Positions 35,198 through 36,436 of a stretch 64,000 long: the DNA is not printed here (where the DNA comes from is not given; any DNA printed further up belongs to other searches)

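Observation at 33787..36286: Translationally coupled UbiA-family prenyl-phosphate phosphoribosyltransferase-like gene and a FruK/LacC-type sugar-phosphate kinase, led by a lipoprotein and driven by a consensus promoter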

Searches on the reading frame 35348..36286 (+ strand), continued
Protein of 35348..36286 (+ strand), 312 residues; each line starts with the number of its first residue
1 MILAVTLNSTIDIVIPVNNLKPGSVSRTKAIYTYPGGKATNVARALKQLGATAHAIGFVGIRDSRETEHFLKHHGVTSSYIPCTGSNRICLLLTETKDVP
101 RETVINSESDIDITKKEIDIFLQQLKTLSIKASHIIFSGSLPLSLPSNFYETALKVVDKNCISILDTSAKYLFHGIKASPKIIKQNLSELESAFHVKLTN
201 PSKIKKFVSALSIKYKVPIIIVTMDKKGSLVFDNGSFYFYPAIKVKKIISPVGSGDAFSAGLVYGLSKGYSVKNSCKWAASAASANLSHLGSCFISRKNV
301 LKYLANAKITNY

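Call 21: search_solved_structures(query=window:35348-36286:+, max_evalue=1e-8, show_alignments=2)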
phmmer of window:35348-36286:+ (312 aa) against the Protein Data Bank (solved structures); distinct sequences matched with E-value up to 1e-8: 18.
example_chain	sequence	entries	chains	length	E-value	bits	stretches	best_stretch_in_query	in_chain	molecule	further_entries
2awd_A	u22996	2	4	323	1.9e-29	106.1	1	1-310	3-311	tagatose-6-phosphate kinase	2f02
2abq_A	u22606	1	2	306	2.9e-28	102.2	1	1-294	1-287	fructose 1-phosphate kinase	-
2jg5_A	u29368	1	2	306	2.2e-27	99.3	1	1-285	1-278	FRUCTOSE 1-PHOSPHATE KINASE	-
2jgv_A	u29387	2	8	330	3.2e-23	85.6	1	1-267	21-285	TAGATOSE-6-PHOSPHATE KINASE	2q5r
2jg1_A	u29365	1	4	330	4.4e-23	85.2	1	1-267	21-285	TAGATOSE-6-PHOSPHATE KINASE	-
9qv3_A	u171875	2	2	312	7e-21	78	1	3-291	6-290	1-phosphofructokinase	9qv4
9qv0_A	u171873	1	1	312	1.6e-20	76.8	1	3-291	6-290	1-phosphofructokinase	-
9qv1_A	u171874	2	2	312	2.2e-20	76.3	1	3-291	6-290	1-phosphofructokinase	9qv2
3q1y_A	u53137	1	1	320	2.3e-14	56.6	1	2-288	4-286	Lin2199 protein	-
3hic_A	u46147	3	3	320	3.3e-14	56.1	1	2-287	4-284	Lin2199 protein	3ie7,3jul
2ajr_A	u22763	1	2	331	1.4e-12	50.7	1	1-279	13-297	sugar kinase, pfkB family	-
3uqe_A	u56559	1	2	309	3e-11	46.3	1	4-302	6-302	6-phosphofructokinase isozyme 2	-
3cqd_A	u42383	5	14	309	3.9e-11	46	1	4-302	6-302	6-phosphofructokinase isozyme 2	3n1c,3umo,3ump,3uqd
5zwy_A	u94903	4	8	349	4.9e-10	42.4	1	23-292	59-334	Ribokinase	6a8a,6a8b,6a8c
2c49_A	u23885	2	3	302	7.4e-10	41.8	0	216-283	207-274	SUGAR KINASE MJ0406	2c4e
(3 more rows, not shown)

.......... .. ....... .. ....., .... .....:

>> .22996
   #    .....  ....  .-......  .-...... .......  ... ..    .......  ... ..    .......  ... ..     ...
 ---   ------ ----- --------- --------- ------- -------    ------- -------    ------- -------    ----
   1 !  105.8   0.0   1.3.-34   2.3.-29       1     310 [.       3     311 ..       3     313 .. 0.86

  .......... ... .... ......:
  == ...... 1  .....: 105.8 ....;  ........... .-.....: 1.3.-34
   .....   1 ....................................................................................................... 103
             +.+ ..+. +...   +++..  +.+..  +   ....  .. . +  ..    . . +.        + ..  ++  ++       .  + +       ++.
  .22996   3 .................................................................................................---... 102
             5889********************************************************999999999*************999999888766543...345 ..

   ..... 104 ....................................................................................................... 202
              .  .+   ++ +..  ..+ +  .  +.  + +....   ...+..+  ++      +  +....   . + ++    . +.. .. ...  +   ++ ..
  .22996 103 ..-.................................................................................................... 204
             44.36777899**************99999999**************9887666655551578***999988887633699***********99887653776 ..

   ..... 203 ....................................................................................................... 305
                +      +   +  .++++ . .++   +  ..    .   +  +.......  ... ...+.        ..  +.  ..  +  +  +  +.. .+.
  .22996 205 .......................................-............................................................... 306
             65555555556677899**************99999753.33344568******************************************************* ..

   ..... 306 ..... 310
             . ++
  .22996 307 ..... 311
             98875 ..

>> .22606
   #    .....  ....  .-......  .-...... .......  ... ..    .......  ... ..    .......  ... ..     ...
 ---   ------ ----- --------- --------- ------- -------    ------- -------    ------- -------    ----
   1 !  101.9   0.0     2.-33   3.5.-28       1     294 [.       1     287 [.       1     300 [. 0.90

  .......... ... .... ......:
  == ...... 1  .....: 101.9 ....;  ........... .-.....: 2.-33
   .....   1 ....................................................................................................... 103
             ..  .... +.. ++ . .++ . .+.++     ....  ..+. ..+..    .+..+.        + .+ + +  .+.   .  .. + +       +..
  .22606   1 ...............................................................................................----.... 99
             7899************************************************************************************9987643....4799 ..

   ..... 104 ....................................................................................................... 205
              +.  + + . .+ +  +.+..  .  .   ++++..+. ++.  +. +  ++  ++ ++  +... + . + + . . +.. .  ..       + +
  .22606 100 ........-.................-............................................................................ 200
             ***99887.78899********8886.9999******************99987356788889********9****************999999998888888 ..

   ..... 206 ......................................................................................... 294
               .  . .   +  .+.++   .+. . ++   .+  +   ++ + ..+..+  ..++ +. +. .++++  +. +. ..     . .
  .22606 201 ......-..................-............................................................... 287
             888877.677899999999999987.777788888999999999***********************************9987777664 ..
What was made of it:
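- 35348..36286 (+): Divergent PfkB-family sugar-phosphate kinase of the FruK/LacC/Pfk-2 branch, 312 aa, with its start overlapping the PPPRS stop (ATGA). Its best PDB hits are LacC 2awd and FruK 2abq (call 21).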

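Call 52: search_protein_families(library=ncbifam, proteins=[L016:7942-9411:+], max_evalue=0.00001)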
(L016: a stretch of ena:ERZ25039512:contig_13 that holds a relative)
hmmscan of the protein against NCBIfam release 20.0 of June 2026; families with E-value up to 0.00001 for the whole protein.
L016:7942-9411:+ (489 aa): 3 families
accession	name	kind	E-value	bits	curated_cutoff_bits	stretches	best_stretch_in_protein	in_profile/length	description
NF052547.1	AcylGsamEpipAGE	equivalog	9.3e-35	120.3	600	1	41-410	6-375/384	n-acyl-d-glucosamine 2-epimerase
NF041848.1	celb_epim_EpiA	equivalog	4.3e-24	85.3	800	1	47-406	20-392/405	cellobiose 2-epimerase EpiA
NF051846.1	ManIsomPseudo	equivalog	2.4e-14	53.1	600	1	42-218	8-177/401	D-mannose isomerase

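Call 55: find_encoding_contigs(protein=P0141, flank=5000, max_places=4)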
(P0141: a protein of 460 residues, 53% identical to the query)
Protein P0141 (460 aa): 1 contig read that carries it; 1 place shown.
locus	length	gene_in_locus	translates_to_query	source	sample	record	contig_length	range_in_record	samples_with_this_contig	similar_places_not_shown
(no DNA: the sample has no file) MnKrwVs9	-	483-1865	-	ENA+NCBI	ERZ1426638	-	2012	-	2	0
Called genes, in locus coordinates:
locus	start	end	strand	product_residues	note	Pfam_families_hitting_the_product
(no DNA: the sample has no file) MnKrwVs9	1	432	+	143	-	?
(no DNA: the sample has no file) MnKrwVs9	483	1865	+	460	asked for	PF06966:DUF1295, PF00294:PfkB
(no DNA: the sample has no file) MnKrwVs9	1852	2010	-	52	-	?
